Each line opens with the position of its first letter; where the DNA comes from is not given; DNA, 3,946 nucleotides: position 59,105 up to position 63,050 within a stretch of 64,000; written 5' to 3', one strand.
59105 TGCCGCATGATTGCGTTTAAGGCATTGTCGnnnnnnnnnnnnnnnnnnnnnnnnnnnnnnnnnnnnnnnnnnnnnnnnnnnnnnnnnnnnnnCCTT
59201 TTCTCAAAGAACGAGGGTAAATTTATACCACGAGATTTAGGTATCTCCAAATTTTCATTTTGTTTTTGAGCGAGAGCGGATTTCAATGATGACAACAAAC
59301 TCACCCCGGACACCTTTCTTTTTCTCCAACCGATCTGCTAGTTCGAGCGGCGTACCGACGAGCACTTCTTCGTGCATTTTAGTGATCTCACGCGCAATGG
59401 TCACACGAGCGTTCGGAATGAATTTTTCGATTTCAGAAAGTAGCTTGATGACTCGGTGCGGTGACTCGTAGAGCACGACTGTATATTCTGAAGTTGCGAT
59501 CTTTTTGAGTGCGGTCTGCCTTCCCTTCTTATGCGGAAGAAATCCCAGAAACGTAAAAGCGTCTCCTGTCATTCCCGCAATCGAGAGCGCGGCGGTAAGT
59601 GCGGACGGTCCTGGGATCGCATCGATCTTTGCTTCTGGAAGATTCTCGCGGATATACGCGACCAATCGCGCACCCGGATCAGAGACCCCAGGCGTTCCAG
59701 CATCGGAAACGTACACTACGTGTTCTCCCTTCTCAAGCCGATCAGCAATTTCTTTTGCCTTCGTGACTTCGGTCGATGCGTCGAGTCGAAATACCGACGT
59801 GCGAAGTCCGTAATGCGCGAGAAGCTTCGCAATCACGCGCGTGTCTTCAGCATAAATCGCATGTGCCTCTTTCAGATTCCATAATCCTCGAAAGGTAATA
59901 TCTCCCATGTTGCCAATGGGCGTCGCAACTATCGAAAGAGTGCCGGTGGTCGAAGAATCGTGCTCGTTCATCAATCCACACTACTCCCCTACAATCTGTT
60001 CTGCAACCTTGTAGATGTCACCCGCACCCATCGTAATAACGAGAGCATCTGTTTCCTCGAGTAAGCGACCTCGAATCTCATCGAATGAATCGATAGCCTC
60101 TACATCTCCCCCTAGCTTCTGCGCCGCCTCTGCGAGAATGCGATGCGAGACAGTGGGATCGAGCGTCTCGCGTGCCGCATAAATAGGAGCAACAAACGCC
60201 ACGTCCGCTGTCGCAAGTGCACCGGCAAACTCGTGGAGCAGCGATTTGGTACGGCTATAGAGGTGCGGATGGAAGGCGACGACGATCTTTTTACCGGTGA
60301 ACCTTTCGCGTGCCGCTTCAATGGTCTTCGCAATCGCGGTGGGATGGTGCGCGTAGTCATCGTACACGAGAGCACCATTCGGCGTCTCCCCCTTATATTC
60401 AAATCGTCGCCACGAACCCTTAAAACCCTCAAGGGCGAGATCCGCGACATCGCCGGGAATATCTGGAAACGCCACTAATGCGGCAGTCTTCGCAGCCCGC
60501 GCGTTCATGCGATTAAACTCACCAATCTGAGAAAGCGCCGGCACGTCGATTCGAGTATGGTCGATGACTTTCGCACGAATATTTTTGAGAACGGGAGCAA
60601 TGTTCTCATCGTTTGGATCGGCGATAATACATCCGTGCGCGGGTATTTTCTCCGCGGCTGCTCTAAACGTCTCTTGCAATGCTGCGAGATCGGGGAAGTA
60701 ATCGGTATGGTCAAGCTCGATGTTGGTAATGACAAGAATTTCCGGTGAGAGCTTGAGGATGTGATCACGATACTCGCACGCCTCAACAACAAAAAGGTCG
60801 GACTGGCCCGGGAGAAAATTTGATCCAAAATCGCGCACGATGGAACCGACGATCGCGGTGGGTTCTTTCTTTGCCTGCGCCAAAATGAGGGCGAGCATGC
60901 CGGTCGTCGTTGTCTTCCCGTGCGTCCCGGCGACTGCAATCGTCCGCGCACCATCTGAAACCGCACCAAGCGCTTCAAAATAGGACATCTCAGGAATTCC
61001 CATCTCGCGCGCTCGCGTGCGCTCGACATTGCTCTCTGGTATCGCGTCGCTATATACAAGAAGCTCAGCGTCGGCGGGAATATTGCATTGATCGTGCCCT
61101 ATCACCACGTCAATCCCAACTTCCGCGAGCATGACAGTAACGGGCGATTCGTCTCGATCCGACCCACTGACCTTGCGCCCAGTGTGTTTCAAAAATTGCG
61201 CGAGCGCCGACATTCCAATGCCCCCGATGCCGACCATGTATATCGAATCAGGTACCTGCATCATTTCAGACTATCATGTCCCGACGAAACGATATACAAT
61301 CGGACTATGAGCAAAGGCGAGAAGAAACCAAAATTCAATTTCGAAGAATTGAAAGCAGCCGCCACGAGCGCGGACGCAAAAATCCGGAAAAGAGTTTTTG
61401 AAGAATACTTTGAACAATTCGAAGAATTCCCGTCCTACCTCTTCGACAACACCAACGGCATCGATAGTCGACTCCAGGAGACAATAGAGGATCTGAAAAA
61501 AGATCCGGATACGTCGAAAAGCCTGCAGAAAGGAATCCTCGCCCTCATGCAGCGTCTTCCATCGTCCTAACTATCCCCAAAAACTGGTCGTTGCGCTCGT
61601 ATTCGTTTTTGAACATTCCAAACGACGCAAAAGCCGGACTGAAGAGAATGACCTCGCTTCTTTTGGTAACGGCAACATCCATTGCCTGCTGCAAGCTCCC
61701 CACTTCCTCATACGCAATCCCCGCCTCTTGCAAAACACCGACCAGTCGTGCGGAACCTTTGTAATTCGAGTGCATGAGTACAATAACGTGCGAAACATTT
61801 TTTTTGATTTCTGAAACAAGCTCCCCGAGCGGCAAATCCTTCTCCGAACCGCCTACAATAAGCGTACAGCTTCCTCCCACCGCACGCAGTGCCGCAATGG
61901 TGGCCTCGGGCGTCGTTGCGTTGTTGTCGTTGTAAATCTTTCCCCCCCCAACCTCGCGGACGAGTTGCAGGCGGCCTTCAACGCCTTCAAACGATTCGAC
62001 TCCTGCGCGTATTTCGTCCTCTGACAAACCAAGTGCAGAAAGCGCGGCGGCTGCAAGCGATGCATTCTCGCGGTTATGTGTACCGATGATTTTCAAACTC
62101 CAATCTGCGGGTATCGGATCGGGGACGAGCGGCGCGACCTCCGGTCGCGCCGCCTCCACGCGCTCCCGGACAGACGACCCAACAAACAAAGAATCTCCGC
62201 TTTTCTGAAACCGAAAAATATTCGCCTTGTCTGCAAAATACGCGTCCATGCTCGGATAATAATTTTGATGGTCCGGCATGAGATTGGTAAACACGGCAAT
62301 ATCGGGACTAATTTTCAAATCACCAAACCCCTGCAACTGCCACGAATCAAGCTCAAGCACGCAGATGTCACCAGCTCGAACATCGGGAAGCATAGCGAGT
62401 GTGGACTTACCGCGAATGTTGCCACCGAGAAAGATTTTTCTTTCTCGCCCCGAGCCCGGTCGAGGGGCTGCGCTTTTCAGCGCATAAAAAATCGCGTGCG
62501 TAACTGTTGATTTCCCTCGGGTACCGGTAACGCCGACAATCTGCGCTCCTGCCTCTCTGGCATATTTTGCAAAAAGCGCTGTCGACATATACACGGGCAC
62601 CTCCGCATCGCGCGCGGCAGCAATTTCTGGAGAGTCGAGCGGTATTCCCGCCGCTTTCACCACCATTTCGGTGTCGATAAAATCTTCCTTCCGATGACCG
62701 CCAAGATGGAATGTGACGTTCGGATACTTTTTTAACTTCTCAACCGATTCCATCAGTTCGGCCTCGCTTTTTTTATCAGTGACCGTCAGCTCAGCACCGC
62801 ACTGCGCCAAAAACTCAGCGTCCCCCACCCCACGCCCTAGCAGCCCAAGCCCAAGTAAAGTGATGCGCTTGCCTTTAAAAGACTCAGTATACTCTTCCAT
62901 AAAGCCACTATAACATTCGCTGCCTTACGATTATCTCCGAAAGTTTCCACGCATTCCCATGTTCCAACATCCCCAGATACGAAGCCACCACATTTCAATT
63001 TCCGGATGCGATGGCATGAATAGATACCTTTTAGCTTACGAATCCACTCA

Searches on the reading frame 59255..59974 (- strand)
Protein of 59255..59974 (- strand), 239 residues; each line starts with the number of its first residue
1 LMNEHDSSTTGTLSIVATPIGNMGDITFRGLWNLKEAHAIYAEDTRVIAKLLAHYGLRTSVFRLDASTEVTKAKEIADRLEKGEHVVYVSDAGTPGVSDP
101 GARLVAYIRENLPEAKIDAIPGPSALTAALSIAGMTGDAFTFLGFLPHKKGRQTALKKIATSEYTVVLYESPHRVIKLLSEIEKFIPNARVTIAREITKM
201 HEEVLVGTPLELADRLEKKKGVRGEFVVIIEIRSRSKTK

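Call 17: search_protein_families(library=pfam, proteins=[window:59255-59974:-], max_evalue=0.001)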
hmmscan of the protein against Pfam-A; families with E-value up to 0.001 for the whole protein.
window:59255-59974:- (239 aa): 1 family
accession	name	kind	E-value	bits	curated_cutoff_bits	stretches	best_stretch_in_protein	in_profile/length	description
PF00590.25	TP_methylase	-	3.1e-29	102.9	27.8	1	12-208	1-207/212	Tetrapyrrole (Corrin/Porphyrin) Methylases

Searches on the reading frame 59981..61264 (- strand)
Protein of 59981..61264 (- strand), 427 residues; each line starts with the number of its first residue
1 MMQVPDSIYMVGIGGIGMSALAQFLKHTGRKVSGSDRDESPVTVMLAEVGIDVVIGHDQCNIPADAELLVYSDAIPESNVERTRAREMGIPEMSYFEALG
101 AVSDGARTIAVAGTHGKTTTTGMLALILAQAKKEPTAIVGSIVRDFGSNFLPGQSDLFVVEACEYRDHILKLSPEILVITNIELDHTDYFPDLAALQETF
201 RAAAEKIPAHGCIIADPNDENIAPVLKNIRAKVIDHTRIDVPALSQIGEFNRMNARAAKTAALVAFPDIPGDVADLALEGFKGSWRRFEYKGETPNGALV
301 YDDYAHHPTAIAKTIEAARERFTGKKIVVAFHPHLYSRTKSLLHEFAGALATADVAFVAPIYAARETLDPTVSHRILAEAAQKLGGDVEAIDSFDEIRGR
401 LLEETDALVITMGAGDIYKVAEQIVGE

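Call 17: search_protein_families(library=pfam, proteins=[window:59981-61264:-], max_evalue=0.001)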
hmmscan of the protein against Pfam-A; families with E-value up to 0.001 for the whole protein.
window:59981-61264:- (427 aa): 4 families
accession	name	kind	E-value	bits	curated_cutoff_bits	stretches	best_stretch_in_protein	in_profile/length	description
PF01225.30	Mur_ligase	-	1.7e-21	76.8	21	1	8-103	2-91/95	Mur ligase family, catalytic domain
PF02875.26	Mur_ligase_C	-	3.3e-18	67.2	28.4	1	286-415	1-127/127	Mur ligase, glutamate ligase domain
PF08245.18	Mur_ligase_M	-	7.2e-13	49.4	24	1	111-232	1-141/200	Mur ligase middle domain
PF21799.2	MurD-like_N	-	0.00097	19.8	27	0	8-91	3-85/88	Mur ligase MurD-like, N-terminal domain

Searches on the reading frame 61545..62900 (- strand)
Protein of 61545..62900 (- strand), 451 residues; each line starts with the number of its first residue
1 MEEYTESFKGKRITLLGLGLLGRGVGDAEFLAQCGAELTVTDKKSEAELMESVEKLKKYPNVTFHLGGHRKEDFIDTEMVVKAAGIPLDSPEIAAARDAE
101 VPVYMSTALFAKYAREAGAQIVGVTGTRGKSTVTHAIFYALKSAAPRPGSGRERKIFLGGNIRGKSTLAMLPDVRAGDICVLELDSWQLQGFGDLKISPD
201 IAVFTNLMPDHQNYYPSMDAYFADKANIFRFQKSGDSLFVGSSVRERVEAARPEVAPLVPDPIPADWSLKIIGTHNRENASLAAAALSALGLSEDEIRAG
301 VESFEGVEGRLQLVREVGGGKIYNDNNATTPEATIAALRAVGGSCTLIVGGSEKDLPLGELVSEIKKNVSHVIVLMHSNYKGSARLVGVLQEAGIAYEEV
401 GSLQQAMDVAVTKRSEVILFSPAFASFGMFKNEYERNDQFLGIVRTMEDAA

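Call 17: search_protein_families(library=pfam, proteins=[window:61545-62900:-], max_evalue=0.001)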
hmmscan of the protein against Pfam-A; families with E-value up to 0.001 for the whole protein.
window:61545-62900:- (451 aa): 3 families
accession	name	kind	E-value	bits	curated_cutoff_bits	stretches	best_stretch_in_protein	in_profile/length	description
PF08245.18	Mur_ligase_M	-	8.7e-18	65.4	24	1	124-240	1-121/200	Mur ligase middle domain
PF21799.2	MurD-like_N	-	2e-10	41.2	27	1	11-103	1-86/88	Mur ligase MurD-like, N-terminal domain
PF02875.26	Mur_ligase_C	-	8e-09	36.8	28.4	1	309-423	1-126/127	Mur ligase, glutamate ligase domain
